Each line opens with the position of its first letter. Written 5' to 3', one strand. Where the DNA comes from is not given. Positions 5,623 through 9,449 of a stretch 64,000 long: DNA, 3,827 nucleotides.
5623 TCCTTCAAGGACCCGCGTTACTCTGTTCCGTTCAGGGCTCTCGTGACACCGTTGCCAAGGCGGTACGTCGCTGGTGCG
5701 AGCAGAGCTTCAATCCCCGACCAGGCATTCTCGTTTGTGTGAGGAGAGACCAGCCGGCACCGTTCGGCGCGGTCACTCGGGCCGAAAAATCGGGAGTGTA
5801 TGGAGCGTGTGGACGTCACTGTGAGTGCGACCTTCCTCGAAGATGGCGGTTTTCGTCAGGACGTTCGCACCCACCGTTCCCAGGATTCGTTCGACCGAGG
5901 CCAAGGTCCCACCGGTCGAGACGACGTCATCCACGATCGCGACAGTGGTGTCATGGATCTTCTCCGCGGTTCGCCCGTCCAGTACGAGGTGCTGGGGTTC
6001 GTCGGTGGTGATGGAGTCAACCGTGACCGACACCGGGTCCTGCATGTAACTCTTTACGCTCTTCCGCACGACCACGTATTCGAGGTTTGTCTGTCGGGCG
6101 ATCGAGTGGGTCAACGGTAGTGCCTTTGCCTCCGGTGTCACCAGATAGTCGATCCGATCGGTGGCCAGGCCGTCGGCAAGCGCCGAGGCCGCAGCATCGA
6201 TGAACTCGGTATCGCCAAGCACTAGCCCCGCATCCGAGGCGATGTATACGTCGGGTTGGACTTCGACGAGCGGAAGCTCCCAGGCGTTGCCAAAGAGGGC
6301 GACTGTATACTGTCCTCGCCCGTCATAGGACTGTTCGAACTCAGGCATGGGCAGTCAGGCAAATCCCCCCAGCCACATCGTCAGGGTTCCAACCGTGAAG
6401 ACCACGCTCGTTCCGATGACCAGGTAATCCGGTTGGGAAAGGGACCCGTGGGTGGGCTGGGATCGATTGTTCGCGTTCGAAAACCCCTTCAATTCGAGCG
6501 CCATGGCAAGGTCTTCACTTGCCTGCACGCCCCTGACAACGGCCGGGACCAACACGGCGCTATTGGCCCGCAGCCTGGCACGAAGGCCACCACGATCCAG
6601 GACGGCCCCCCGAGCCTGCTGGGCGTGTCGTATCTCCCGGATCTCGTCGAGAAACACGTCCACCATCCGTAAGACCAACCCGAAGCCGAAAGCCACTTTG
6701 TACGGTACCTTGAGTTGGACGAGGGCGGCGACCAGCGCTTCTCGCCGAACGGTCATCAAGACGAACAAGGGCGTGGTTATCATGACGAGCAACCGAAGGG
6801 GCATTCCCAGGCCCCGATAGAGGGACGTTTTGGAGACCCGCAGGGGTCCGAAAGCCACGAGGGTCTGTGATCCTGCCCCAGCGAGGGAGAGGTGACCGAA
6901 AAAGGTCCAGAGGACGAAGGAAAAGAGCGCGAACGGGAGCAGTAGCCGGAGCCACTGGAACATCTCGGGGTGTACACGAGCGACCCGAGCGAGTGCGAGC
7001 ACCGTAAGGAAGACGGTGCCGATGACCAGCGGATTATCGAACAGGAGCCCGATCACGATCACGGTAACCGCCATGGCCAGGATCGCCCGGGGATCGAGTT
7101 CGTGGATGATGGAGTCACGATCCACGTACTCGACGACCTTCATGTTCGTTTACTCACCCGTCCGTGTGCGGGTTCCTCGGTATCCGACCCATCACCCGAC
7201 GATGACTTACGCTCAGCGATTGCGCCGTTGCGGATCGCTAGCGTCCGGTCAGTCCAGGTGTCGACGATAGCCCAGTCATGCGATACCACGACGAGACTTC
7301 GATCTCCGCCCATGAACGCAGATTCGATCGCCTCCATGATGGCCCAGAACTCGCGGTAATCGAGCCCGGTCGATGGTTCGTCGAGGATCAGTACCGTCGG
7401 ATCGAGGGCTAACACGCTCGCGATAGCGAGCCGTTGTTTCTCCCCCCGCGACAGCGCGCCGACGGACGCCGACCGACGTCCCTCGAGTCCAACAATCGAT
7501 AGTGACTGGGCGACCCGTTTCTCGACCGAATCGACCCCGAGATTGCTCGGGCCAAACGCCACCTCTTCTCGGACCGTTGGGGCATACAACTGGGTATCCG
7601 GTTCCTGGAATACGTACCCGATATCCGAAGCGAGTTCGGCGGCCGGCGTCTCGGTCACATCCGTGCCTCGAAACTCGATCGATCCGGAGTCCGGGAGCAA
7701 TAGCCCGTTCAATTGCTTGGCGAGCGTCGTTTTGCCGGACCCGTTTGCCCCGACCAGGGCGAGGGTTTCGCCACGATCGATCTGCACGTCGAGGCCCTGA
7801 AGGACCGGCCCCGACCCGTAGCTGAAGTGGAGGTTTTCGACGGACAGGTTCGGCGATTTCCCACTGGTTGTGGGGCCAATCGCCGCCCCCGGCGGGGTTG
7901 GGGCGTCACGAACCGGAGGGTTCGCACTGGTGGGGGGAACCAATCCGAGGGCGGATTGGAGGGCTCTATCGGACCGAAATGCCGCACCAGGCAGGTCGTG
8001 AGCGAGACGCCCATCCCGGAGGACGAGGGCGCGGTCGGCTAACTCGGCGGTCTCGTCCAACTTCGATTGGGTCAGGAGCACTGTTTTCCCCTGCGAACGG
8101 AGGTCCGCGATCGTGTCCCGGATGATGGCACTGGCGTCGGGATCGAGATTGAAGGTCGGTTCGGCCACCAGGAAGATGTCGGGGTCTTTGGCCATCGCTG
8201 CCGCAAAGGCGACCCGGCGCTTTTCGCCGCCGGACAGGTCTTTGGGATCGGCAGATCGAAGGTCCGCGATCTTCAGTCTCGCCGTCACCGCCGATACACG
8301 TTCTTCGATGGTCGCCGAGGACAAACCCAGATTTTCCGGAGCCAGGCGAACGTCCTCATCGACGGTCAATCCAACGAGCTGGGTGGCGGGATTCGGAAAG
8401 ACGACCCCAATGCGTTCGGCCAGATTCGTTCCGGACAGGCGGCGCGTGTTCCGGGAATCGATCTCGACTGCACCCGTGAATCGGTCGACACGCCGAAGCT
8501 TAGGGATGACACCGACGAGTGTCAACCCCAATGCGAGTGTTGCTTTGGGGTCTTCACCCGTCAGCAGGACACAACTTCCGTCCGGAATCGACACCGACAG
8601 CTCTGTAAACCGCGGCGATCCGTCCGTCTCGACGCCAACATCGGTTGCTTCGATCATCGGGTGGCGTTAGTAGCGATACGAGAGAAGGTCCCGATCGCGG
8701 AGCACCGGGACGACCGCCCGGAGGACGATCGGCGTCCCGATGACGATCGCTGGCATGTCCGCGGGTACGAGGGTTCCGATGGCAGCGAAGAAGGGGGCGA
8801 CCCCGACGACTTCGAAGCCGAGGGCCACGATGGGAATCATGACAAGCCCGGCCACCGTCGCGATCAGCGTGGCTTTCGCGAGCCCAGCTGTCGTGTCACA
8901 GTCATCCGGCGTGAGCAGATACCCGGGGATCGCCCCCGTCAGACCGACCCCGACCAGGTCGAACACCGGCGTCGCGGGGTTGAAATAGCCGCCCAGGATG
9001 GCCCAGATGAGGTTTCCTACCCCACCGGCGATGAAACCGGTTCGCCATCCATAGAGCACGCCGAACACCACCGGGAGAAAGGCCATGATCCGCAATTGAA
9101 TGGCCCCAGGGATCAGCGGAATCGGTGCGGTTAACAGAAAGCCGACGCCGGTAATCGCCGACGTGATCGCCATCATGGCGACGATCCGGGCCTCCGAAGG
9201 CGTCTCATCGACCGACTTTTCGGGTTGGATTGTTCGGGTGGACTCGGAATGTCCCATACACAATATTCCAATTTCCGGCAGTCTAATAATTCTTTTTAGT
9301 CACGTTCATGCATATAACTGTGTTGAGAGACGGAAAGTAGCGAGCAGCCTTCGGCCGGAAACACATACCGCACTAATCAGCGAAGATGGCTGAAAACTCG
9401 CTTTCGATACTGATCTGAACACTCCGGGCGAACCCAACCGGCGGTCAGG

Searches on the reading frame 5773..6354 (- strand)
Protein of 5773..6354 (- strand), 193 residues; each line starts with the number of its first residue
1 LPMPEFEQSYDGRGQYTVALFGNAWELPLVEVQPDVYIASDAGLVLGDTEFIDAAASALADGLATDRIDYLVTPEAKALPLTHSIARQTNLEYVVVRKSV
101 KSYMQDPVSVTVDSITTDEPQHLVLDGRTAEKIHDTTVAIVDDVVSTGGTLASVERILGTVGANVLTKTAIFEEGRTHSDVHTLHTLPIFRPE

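Call 13: search_protein_families(library=pfam, proteins=[window:5773-6354:-])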
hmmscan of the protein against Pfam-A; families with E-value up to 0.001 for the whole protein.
window:5773-6354:- (193 aa): 1 family
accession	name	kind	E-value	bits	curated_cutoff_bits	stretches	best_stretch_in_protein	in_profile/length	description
PF00156.33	Pribosyltran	-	1.9e-12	47.2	26.3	1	61-165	21-117/158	Phosphoribosyl transferase domain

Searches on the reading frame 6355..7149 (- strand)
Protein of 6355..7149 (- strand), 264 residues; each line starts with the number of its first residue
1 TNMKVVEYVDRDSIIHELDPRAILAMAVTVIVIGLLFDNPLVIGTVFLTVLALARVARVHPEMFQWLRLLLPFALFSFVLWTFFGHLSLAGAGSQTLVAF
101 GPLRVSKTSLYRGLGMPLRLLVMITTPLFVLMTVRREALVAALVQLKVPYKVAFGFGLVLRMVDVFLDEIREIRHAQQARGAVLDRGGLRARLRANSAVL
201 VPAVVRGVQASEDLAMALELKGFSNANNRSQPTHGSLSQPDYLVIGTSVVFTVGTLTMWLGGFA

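Call 13: search_protein_families(library=pfam, proteins=[window:6355-7149:-])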
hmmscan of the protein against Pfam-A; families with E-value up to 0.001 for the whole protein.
window:6355-7149:- (264 aa): 1 family
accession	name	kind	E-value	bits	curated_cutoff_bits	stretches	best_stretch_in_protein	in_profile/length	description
PF02361.21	CbiQ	-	1.9e-29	103.3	25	1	13-228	3-212/216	Cobalt transport protein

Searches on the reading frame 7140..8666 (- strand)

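Call 13: search_protein_families(library=pfam, proteins=[window:7140-8666:-])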
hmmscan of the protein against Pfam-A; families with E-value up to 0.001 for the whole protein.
window:7140-8666:- (508 aa): 4 families
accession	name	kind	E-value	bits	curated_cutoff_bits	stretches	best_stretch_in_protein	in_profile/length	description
PF00005.33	ABC_tran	-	3.7e-45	154.3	25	2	289-432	1-136/137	ABC transporter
PF13304.12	AAA_21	-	8e-13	49.5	27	1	388-469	221-304/304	AAA domain, putative AbiEii toxin, Type IV TA system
PF02463.25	SMC_N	-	6.8e-06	26.1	40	0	302-463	27-197/220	RecF/RecN/SMC N terminal domain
PF13555.12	AAA_29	-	0.00012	22.2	27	0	292-330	15-52/61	P-loop containing region of AAA domain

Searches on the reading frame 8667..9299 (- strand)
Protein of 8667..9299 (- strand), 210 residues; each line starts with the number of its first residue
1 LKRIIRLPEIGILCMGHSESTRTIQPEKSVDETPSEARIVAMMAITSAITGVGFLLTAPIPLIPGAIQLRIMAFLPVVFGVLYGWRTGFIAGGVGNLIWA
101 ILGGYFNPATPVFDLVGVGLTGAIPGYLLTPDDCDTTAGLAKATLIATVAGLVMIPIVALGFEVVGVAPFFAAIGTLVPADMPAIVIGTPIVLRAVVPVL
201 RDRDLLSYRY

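Call 13: search_protein_families(library=pfam, proteins=[window:8667-9299:-])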
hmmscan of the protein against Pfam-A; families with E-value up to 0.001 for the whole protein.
window:8667-9299:- (210 aa): 1 family
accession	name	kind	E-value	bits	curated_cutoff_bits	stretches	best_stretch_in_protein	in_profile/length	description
PF07155.17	ECF-ribofla_trS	-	9.5e-07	29.4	26.7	1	38-189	5-160/172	ECF-type riboflavin transporter, S component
